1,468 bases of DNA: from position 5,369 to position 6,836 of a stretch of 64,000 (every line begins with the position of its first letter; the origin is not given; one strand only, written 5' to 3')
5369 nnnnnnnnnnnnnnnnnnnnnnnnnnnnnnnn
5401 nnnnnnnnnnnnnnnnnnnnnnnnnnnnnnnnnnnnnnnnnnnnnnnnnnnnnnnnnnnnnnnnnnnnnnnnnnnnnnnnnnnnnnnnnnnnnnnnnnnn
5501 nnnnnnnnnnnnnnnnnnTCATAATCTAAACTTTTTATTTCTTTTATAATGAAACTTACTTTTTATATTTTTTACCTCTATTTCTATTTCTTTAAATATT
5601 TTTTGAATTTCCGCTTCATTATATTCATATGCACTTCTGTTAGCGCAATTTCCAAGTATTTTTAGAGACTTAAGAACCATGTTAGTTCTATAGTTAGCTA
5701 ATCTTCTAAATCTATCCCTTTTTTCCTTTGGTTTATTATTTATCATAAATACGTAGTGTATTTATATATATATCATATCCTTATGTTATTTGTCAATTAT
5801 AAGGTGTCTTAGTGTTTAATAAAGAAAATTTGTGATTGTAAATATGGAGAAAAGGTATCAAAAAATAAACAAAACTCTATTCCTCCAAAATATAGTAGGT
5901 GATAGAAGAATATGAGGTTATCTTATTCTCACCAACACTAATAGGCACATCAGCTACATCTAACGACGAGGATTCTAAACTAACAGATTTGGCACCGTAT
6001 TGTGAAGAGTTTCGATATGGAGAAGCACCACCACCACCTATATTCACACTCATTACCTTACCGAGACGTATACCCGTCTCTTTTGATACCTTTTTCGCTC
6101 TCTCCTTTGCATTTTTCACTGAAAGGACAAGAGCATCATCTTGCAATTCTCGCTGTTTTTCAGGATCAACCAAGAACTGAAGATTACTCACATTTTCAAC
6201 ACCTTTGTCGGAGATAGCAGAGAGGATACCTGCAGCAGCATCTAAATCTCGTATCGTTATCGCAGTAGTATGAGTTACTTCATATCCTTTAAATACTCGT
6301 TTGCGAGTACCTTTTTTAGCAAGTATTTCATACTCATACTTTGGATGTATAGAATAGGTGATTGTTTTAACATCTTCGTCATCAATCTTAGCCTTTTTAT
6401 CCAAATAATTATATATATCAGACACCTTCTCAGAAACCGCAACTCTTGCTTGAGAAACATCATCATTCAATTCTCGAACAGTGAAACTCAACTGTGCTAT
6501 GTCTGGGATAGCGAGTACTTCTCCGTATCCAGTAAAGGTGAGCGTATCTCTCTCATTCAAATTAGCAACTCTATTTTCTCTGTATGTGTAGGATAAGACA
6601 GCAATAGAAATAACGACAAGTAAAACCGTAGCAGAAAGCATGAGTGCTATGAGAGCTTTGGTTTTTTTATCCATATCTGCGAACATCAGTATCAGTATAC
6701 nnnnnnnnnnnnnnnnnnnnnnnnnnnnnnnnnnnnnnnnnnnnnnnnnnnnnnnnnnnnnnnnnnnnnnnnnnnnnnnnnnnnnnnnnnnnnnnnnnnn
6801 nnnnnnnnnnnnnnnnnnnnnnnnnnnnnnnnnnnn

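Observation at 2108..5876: AT-rich island at the tRNA-Glu 3' flank carrying a DNA methyltransferase plus a MORC-like GHKL ATPase: candidate RM-like defence module with no recognisable nuclease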

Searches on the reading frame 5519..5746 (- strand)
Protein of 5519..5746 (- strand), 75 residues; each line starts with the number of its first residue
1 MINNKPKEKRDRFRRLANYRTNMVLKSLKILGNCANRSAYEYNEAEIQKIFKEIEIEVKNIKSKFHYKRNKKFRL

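Call 4: search_protein_families(library=pfam, proteins=[window:5519-5746:-], max_evalue=0.1)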
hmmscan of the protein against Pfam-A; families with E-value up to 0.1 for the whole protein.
window:5519-5746:- (75 aa): 1 family
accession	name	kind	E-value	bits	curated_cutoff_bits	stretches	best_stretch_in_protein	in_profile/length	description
PF07308.18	DUF1456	-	0.066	13.9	27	0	37-60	9-32/68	Protein of unknown function (DUF1456)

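Call 5: search_protein_families(library=padloc, proteins=[window:5519-5746:-], max_evalue=0.1)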
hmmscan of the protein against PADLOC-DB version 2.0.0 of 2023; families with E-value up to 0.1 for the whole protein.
window:5519-5746:- (75 aa): 0 families

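Call 6: search_protein_families(library=ncbifam, proteins=[window:5519-5746:-], max_evalue=0.1)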
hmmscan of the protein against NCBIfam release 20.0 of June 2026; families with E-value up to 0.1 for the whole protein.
window:5519-5746:- (75 aa): 0 families

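Call 71: search_solved_structures(query=A2, max_evalue=10)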
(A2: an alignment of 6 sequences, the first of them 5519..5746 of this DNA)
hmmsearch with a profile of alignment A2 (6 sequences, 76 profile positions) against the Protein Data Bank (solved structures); distinct sequences matched with E-value up to 10: 38.
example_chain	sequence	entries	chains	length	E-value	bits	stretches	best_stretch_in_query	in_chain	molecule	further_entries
6gol_A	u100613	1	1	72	0.073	16.3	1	30-60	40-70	Hemagglutinin tri-stalk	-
4h32_B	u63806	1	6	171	0.19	15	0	30-59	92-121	Hemagglutinin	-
5tuk_A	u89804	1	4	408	0.34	14.2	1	7-40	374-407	Tetracycline destructase Tet(51)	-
6z2t_A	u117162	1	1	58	0.41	13.9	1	30-60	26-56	Hemagglutinin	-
5tue_A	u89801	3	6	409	0.53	13.6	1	14-41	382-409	Tetracycline destructase Tet(50)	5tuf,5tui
4i78_C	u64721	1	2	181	0.61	13.4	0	30-59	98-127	Hemagglutinin HA2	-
5tum_A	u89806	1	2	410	0.92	12.8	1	8-33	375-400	tetracycline destructase Tet(56)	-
2waq_F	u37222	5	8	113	0.99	12.7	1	38-59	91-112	DNA-DIRECTED RNA POLYMERASE RPO4 SUBUNIT | RNA POLYMERASE SUBUNIT 7 | DNA-DIRECTED RNA POLYMERASE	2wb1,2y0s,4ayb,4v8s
8twg_B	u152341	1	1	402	1.3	12.3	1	13-33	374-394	6-hydroxynicotinate 3-monooxygenase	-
28jw_m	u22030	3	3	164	1.6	12.1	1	34-57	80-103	uS13c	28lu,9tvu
1y23_A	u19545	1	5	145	1.6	12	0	38-66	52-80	Histidine triad protein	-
9c0x_B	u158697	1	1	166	2.2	11.6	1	30-61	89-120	Hemagglutinin HA2 subunit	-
8txm_B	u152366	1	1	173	2.4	11.5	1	30-61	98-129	Hemagglutinin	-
7mem_D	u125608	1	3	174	2.5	11.4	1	30-61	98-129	Hemagglutinin HA2 chain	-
6wj1_B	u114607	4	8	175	2.5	11.4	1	30-61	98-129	Hemagglutinin HA2 chain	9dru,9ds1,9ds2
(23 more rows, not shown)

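Call 110: find_homologous_proteins(query=A2, max_evalue=0.001)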
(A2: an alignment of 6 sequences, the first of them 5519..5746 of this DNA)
Query A2 (6 sequences) (75 aa, profile of the alignment): 1694 proteins with E <= 0.001 among 2012 candidates; the best 120 are listed.
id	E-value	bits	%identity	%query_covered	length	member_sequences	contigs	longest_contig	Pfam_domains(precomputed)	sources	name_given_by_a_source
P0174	1.1e-29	120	100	100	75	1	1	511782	-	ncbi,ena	-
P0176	4.6e-29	118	77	100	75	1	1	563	-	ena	-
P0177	5.4e-29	118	78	80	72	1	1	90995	-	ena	-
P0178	7.8e-29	117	77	92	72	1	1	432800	-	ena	-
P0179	1.8e-28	116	79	100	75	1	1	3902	-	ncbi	-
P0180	1.0e-27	114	79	100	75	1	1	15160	-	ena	-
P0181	8.0e-26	108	74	91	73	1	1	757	-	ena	-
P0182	8.2e-26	108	36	95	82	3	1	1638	-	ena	-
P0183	9.0e-26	107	37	80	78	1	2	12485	-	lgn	-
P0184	3.2e-25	106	67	100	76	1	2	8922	-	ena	-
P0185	3.6e-25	106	57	99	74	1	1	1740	-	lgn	-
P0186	7.4e-25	105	38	84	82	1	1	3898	-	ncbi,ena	-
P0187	7.5e-25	105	68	89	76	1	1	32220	-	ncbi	ncbi:MAG: hypothetical protein V1867_06625 [Candidatus Falkowbacteria bacterium]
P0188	1.1e-24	104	27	83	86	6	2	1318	-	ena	-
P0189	1.6e-24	103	67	84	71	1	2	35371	-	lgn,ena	-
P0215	7.5e-24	101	58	99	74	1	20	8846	-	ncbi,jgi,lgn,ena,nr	ncbi:MAG: hypothetical protein A2915_01005 [Candidatus Yanofskybacteria bacterium RIFCSPLOWO2_01_FUL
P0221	8.2e-24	101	68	91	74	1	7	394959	-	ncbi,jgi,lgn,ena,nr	ncbi:MAG TPA: hypothetical protein PKY35_12455 [Candidatus Hydrogenedentes bacterium]|nr:hypothetica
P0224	8.9e-24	101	66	89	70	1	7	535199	-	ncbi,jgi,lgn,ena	ncbi:MAG: hypothetical protein ABSC29_02045 [Minisyncoccia bacterium]|jgi:hypothetical protein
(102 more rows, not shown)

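Call 111: find_encoding_contigs(protein=P0221, flank=5000, max_places=4)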
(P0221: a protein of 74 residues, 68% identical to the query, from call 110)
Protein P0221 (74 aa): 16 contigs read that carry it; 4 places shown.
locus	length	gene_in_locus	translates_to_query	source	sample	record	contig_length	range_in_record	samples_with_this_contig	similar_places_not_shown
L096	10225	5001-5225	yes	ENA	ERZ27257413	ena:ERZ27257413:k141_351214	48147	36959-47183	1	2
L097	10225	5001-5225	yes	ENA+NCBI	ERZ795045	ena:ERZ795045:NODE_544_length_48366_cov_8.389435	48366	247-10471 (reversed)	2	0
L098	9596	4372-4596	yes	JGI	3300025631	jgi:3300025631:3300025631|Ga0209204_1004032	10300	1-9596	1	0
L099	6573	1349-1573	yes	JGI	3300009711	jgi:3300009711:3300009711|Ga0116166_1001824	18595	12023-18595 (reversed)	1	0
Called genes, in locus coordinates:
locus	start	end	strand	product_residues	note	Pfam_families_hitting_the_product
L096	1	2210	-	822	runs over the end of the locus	PF13231:PMT_2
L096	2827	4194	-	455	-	PF26549:Tricorn_N (faint), PF07676:PD40 (faint), PF12566:DUF3748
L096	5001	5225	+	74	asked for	-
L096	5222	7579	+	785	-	-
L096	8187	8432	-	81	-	-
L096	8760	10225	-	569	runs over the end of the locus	PF16949:ABC_tran_2, PF09847:12TM_1 (faint)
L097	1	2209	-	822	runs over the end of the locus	PF13231:PMT_2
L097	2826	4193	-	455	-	PF26549:Tricorn_N (faint), PF07676:PD40 (faint), PF12566:DUF3748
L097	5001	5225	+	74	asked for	-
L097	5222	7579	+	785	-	-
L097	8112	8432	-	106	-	-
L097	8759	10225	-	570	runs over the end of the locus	PF16949:ABC_tran_2, PF09847:12TM_1 (faint)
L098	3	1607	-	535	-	?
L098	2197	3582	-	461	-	PF26549:Tricorn_N (faint), PF07676:PD40 (faint), PF12566:DUF3748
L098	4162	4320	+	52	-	-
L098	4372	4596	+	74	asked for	-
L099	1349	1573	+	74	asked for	-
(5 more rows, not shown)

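Call 112: find_encoding_contigs(protein=P0224, flank=5000, max_places=4)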
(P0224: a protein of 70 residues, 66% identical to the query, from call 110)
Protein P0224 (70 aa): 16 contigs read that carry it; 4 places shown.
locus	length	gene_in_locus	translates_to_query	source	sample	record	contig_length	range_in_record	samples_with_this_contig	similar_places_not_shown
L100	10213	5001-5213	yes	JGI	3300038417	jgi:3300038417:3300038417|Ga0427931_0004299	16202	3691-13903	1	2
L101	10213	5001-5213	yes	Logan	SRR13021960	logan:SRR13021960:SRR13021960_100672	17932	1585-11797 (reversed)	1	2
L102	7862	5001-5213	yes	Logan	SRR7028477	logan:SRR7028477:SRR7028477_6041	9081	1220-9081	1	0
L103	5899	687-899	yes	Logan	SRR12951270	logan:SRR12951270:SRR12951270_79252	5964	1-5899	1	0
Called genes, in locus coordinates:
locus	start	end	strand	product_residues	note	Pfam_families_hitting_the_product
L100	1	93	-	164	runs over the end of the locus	-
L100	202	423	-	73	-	PF12728:HTH_17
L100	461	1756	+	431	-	PF00266:Aminotran_5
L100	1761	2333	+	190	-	-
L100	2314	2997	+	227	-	PF01592:NifU_N, PF04324:Fer2_BFD (weak)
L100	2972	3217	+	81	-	PF01106:NifU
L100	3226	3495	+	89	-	PF13459:Fer4_15, PF13370:Fer4_13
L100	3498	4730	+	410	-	PF07992:Pyr_redox_2, PF00070:Pyr_redox, PF14759:Reductase_C (weak)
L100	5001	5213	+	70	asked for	-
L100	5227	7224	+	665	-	-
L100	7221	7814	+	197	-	-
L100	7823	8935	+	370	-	PF09903:DUF2130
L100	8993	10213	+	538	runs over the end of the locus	PF02463:SMC_N (weak), PF11398:DUF2813 (faint), PF13175:AAA_15, PF13476:AAA_23 (weak), PF13175:AAA_15, PF13304:AAA_21, PF20469:OLD-like_TOPRIM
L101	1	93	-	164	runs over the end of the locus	-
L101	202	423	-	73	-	PF12728:HTH_17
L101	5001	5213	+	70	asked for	-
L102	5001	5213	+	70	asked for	-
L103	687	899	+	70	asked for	-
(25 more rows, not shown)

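Call 113: find_encoding_contigs(protein=P0215, flank=5000, max_places=4)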
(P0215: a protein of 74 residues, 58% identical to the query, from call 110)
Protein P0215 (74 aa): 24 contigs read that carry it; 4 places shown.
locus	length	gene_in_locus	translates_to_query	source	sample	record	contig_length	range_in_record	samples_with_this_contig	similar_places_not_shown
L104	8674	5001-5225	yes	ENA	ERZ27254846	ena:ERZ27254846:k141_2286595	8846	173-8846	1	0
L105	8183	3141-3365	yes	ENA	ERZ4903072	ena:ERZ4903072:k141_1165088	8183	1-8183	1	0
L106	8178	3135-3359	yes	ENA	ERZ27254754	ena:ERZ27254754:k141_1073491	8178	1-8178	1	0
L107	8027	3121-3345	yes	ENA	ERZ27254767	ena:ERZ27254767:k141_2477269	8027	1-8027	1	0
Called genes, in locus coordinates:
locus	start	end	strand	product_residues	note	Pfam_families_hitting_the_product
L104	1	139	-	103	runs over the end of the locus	?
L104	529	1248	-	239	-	PF04542:Sigma70_r2, PF04545:Sigma70_r4 (weak), PF08281:Sigma70_r4_2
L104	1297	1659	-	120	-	-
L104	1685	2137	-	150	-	PF01451:LMWPc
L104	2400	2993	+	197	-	PF01936:NYN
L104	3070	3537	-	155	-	PF00293:NUDIX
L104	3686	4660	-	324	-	-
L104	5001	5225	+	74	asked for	-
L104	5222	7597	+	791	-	-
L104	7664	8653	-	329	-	PF03881:Fructosamin_kin, PF01636:APH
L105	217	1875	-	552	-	PF00239:Resolvase, PF07508:Recombinase, PF13408:Zn_ribbon_recom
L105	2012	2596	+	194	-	-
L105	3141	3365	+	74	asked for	-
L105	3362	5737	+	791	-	-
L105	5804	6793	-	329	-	PF03881:Fructosamin_kin, PF01636:APH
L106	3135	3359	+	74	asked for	-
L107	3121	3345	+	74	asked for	-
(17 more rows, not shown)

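Call 117: search_protein_families(library=padloc, proteins=[L100:5227-7224:+, L100:7221-7814:+, L100:7823-8935:+, L096:5222-7579:+, L104:5222-7597:+, L104:7664-8653:-, L100:5001-5213:+], max_evalue=0.01)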
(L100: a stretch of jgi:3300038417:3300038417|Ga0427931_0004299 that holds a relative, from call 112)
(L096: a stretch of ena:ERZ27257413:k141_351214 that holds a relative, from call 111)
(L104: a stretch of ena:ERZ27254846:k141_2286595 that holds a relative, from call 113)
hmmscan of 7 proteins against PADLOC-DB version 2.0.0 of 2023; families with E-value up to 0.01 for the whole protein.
L100:5227-7224:+ (665 aa): 1 family
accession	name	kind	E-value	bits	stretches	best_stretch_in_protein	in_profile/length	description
PDLC04889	PDC-S06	-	0.0069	13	1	355-459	331-430/693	-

L100:7221-7814:+ (197 aa): 0 families

L100:7823-8935:+ (370 aa): 3 families
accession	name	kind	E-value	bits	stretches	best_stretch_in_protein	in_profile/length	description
PDLC03859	LmuB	-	4.6e-05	20.8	1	5-137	331-453/611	-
PDLC03864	LmuB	-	0.0019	14.8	1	2-130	381-512/657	-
PDLC03863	LmuB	-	0.0038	14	1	4-135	316-441/610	-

L096:5222-7579:+ (785 aa): 0 families

L104:5222-7597:+ (791 aa): 0 families

L104:7664-8653:- (329 aa): 2 families
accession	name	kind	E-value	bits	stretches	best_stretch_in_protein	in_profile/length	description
PDLC04138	mad6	-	8.6e-05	19.6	1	22-150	341-470/659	mads_6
PDLC04042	PD-T4-6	-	9.6e-05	20.2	0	218-248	130-160/292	-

L100:5001-5213:+ (70 aa): 0 families

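Call 118: search_protein_families(library=pfam, proteins=[L100:5227-7224:+, L100:7221-7814:+, L096:5222-7579:+, L104:5222-7597:+], max_evalue=0.1)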
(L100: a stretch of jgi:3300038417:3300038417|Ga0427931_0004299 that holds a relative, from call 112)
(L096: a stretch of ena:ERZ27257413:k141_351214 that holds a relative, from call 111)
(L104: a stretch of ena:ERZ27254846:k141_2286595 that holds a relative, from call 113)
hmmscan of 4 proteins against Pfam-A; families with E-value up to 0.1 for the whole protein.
L100:5227-7224:+ (665 aa): 1 family
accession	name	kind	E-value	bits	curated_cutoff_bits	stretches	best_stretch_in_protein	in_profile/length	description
PF23639.1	DUF7146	-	0.046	14.5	27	0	450-486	54-90/105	Domain of unknown function (DUF7146)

L100:7221-7814:+ (197 aa): 0 families

L096:5222-7579:+ (785 aa): 0 families

L104:5222-7597:+ (791 aa): 1 family
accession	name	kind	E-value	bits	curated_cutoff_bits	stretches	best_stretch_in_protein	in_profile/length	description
PF13589.12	HATPase_c_3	-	0.0081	16.6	25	1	120-185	18-86/137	Histidine kinase-, DNA gyrase B-, and HSP90-like ATPase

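Call 119: find_related_loci(query=A2, collection=metagenome_contigs, flank=5000)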
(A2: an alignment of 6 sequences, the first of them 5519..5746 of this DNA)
Query A2 (75 aa) in metagenome_contigs; peptide patterns used: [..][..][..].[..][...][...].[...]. (x = any residue, [..] = any of these).
600 stretches matched a pattern (row limit reached: there are more); 572 encode a relative of the query (tblastn E <= 1e-3); the best 80 are kept; 80 distinct loci.
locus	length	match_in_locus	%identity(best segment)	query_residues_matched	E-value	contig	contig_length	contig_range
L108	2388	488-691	74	8-75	4e-29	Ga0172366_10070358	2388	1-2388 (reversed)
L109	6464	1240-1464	64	1-75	7e-28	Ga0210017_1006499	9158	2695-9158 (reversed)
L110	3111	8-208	72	9-75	3e-27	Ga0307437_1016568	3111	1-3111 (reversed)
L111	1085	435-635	67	9-75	1e-27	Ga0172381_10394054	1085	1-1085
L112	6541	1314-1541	61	1-75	1e-26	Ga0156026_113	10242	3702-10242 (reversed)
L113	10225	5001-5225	59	1-75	9e-27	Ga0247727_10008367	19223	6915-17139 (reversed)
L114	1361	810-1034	59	1-75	1e-26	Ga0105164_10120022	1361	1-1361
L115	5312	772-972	67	9-75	1e-26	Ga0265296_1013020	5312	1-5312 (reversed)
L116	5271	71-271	70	9-75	2e-26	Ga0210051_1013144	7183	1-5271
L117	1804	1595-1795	67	9-75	2e-26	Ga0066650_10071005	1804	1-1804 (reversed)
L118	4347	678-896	63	3-75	2e-26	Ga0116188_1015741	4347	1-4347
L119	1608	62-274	63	5-75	4e-26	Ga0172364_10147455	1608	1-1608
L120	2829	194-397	66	8-75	5e-26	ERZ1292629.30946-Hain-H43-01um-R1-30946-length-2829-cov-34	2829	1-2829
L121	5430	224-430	71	8-75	6e-26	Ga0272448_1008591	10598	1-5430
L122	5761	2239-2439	63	9-75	6e-26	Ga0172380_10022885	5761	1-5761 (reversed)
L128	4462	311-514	63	8-75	1e-25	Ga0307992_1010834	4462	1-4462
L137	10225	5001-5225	56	1-75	2e-25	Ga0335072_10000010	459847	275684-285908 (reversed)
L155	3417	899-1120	59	2-75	1e-24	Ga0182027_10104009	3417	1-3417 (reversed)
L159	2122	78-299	55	2-75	1e-24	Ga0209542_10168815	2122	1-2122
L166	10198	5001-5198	64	10-75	3e-24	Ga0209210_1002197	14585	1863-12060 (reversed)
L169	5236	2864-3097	56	3-75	2e-24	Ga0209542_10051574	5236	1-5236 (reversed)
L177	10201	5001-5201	66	9-75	7e-24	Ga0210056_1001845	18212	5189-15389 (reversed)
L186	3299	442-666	53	1-75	1e-23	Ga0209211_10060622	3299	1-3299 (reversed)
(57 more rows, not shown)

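Call 122: search_protein_families(library=pfam, proteins=[L159:307-987:+, L177:5214-5831:+, L137:5234-7258:+, L128:522-2576:+, L112:1546-3291:+, L186:691-1587:+, L169:3110-4996:+, L166:5204-7099:+, L155:1128-2639:+, L113:5237-5683:+], max_evalue=0.01)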
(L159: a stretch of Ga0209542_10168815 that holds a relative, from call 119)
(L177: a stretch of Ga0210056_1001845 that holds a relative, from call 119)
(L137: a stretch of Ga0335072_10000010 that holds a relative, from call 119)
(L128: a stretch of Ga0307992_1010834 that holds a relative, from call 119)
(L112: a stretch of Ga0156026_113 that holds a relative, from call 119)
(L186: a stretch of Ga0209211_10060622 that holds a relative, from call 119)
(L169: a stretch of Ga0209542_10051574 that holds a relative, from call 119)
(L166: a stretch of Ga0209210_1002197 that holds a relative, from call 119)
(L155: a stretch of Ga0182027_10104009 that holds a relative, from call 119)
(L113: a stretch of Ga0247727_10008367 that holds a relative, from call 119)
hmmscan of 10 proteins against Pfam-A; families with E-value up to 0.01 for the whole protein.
L159:307-987:+ (226 aa): 0 families

L177:5214-5831:+ (205 aa): 0 families

L137:5234-7258:+ (674 aa): 0 families

L128:522-2576:+ (684 aa): 6 families
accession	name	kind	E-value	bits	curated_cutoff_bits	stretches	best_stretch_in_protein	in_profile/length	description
PF13589.12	HATPase_c_3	-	1.3e-22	80.7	25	1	25-153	1-137/137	Histidine kinase-, DNA gyrase B-, and HSP90-like ATPase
PF08299.17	Bac_DnaA_C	-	1.5e-19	70.2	31.5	1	608-674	2-68/69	Bacterial dnaA protein helix-turn-helix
PF02518.31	HATPase_c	-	6.7e-09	36.6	26.4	1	27-101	6-82/111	Histidine kinase-, DNA gyrase B-, and HSP90-like ATPase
PF04545.22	Sigma70_r4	-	3.1e-08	33.4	24.1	1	527-572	3-48/50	Sigma-70, region 4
PF17942.8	Morc6_S5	-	5.5e-06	26.9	26.2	1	233-288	67-122/139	Morc6 ribosomal protein S5 domain 2-like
PF08281.18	Sigma70_r4_2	-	0.00018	21.5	25.7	1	528-572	10-54/54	Sigma-70, region 4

L112:1546-3291:+ (581 aa): 2 families
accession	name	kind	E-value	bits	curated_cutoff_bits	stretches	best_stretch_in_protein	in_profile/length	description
PF13589.12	HATPase_c_3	-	2.3e-11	44.3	25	1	22-155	3-125/137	Histidine kinase-, DNA gyrase B-, and HSP90-like ATPase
PF02518.31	HATPase_c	-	0.00081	20.2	26.4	1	21-110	5-80/111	Histidine kinase-, DNA gyrase B-, and HSP90-like ATPase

L186:691-1587:+ (298 aa): 1 family
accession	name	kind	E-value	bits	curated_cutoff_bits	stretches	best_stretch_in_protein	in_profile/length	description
PF01555.25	N6_N4_Mtase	-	7.4e-30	105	26.7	1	38-291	1-217/221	DNA methylase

L169:3110-4996:+ (628 aa): 2 families
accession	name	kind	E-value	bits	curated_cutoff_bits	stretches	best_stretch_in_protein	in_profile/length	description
PF13589.12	HATPase_c_3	-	2.8e-09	37.5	25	1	27-123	9-103/137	Histidine kinase-, DNA gyrase B-, and HSP90-like ATPase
PF02518.31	HATPase_c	-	0.00011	23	26.4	1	25-107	10-89/111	Histidine kinase-, DNA gyrase B-, and HSP90-like ATPase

L166:5204-7099:+ (631 aa): 0 families

L155:1128-2639:+ (503 aa): 0 families

L113:5237-5683:+ (148 aa): 3 families
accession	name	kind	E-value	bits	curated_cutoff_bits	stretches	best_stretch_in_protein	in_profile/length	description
PF04545.22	Sigma70_r4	-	6.3e-10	38.9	24.1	1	19-48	17-46/50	Sigma-70, region 4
PF13518.12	HTH_28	-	0.00018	22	25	1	15-45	5-35/52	Helix-turn-helix domain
PF13384.12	HTH_23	-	0.0019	18.4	24.6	1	16-44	11-39/50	Homeodomain-like domain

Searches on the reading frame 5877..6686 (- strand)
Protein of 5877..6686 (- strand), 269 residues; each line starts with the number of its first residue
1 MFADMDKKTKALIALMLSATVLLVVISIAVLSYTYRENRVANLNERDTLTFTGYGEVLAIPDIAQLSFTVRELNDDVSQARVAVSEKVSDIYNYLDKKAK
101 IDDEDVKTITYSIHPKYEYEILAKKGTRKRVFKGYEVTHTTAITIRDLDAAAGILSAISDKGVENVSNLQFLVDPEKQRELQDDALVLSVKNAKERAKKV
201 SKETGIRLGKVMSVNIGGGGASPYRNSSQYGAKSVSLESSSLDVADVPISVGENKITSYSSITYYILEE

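Call 108: search_protein_families(library=pfam, proteins=[window:5877-6686:-], max_evalue=0.01)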
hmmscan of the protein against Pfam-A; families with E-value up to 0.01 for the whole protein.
window:5877-6686:- (269 aa): 1 family
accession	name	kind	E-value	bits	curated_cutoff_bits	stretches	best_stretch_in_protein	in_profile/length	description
PF04402.19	SIMPL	-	4.8e-40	138.5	25.2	1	49-263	1-204/205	Protein of unknown function (DUF541)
